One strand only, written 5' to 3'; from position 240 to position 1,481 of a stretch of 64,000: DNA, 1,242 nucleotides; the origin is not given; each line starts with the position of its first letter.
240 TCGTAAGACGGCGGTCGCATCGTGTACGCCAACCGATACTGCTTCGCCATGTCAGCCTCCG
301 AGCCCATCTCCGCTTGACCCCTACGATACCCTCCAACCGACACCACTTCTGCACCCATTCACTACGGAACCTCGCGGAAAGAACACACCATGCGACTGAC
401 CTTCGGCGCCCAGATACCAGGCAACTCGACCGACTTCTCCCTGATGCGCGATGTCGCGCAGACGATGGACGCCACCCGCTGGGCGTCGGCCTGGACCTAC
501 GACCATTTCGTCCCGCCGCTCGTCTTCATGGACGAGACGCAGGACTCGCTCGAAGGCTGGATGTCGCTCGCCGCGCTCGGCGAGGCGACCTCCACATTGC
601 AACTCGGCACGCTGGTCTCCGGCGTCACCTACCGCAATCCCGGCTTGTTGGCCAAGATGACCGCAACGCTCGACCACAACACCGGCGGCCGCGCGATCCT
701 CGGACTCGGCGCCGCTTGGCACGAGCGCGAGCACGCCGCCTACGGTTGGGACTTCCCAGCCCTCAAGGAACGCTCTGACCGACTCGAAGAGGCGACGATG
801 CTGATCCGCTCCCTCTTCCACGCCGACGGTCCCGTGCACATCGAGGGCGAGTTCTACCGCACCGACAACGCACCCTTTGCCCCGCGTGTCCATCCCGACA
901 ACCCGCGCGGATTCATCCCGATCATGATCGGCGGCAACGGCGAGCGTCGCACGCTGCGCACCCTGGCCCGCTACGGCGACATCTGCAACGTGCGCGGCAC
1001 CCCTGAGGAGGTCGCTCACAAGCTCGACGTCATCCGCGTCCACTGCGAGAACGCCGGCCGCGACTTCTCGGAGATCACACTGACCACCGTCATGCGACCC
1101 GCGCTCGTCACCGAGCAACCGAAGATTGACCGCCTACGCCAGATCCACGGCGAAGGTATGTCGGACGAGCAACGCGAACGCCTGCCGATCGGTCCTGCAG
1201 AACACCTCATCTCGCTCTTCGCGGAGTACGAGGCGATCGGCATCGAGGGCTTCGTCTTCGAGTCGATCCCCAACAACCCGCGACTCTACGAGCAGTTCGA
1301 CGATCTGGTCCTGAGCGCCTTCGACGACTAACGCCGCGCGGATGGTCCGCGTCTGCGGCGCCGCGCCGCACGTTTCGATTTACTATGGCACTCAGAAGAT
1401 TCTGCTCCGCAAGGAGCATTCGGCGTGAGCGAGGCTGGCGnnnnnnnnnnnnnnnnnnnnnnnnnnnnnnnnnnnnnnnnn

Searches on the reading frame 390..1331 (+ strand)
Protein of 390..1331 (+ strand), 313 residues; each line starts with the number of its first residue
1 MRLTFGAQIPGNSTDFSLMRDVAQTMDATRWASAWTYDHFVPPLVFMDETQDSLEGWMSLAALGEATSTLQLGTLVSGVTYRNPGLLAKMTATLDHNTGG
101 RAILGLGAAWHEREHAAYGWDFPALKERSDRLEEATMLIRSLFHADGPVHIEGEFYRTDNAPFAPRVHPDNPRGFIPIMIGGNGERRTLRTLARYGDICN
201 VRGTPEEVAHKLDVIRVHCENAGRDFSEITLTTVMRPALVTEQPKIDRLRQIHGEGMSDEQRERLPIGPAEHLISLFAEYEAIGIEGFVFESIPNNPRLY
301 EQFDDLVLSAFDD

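Call 45: search_protein_families(library=pfam, proteins=[window:390-1331:+], max_evalue=0.00001)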
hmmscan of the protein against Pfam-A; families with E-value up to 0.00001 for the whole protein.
window:390-1331:+ (313 aa): 1 family
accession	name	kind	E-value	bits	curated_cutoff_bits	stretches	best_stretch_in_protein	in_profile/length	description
PF00296.26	Bac_luciferase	-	3.7e-36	125.5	27.9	1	14-242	20-232/314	Luciferase-like monooxygenase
